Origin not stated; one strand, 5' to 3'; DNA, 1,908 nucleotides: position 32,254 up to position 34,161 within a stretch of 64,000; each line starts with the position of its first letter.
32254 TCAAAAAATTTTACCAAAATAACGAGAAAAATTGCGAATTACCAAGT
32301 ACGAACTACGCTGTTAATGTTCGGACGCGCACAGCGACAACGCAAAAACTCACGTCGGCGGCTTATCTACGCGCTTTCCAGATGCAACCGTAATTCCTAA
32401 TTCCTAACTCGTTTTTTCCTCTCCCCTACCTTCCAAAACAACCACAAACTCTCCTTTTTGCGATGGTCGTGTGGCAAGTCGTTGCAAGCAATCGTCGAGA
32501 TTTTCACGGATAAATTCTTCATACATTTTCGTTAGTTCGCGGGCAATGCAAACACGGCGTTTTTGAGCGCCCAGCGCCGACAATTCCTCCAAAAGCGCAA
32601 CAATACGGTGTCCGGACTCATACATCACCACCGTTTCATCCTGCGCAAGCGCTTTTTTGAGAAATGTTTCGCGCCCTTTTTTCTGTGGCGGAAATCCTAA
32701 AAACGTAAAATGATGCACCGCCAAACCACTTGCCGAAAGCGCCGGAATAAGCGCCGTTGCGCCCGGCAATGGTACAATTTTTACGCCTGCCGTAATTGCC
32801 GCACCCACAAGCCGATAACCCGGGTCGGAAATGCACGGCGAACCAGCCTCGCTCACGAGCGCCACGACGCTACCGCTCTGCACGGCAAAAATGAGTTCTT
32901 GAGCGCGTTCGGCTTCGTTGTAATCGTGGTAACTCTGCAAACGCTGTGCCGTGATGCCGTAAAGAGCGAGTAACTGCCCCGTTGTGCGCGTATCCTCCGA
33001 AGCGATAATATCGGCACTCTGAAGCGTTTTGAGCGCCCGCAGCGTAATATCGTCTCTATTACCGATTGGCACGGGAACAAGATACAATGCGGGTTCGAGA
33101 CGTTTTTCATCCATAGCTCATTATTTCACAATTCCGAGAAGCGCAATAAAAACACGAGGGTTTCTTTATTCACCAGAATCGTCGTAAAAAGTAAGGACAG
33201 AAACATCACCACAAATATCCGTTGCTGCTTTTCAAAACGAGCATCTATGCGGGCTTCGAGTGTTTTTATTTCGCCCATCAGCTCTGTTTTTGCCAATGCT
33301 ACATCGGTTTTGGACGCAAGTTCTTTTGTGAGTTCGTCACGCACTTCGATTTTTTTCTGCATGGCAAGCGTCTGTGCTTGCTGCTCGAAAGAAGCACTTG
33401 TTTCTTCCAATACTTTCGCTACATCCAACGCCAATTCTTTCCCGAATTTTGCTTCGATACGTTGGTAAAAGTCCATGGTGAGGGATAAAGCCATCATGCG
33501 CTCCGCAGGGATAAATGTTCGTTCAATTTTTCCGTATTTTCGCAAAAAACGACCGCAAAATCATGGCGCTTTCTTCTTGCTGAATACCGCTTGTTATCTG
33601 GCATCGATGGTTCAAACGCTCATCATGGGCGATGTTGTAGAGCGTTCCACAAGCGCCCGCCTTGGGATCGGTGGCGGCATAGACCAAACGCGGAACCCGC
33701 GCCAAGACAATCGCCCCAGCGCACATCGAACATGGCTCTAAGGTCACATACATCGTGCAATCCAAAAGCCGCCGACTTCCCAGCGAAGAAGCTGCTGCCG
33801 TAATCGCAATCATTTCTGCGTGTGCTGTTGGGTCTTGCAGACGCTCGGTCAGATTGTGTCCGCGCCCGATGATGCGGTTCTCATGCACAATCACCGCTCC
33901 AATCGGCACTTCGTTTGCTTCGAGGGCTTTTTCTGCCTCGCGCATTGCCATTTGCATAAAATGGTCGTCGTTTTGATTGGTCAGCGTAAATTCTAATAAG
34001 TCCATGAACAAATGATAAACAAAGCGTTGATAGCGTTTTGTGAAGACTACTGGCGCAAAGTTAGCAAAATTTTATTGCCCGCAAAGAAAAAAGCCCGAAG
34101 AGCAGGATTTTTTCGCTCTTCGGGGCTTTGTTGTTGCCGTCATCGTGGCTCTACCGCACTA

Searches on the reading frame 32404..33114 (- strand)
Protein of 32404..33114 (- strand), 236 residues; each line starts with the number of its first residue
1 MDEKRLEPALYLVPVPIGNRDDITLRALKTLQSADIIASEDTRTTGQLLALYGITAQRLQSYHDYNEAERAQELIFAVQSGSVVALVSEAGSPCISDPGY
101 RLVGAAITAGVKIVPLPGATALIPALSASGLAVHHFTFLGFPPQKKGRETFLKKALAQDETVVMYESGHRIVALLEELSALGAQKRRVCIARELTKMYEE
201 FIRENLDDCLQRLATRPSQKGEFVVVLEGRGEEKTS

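Call 25: search_protein_families(library=pfam, proteins=[window:32404-33114:-], max_evalue=0.001)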
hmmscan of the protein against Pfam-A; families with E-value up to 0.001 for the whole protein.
window:32404-33114:- (236 aa): 1 family
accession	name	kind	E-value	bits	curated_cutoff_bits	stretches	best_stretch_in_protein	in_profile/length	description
PF00590.25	TP_methylase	-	1.9e-31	110.1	27.8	1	10-208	2-210/212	Tetrapyrrole (Corrin/Porphyrin) Methylases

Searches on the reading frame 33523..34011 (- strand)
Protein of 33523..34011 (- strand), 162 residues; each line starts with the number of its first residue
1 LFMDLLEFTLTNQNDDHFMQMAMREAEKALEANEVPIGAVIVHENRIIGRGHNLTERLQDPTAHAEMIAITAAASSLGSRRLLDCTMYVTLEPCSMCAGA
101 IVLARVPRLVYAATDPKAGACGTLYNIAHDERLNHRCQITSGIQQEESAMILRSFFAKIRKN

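Call 25: search_protein_families(library=pfam, proteins=[window:33523-34011:-], max_evalue=0.001)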
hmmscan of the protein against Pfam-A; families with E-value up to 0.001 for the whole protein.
window:33523-34011:- (162 aa): 4 families
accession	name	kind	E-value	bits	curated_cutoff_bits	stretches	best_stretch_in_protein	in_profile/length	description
PF14437.12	MafB19-deam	-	6.9e-41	139.9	27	1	14-160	2-142/142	MafB19-like deaminase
PF00383.29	dCMP_cyt_deam_1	-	8.1e-33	112.8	25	1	13-112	2-101/102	Cytidine and deoxycytidylate deaminase zinc-binding region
PF14439.12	Bd3614-deam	-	1.8e-05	25.1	38.5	1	62-118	34-95/113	Bd3614-like deaminase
PF18750.7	SNAD4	-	0.00025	21.5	27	1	58-102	25-72/130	Secreted Novel AID/APOBEC-like Deaminase 4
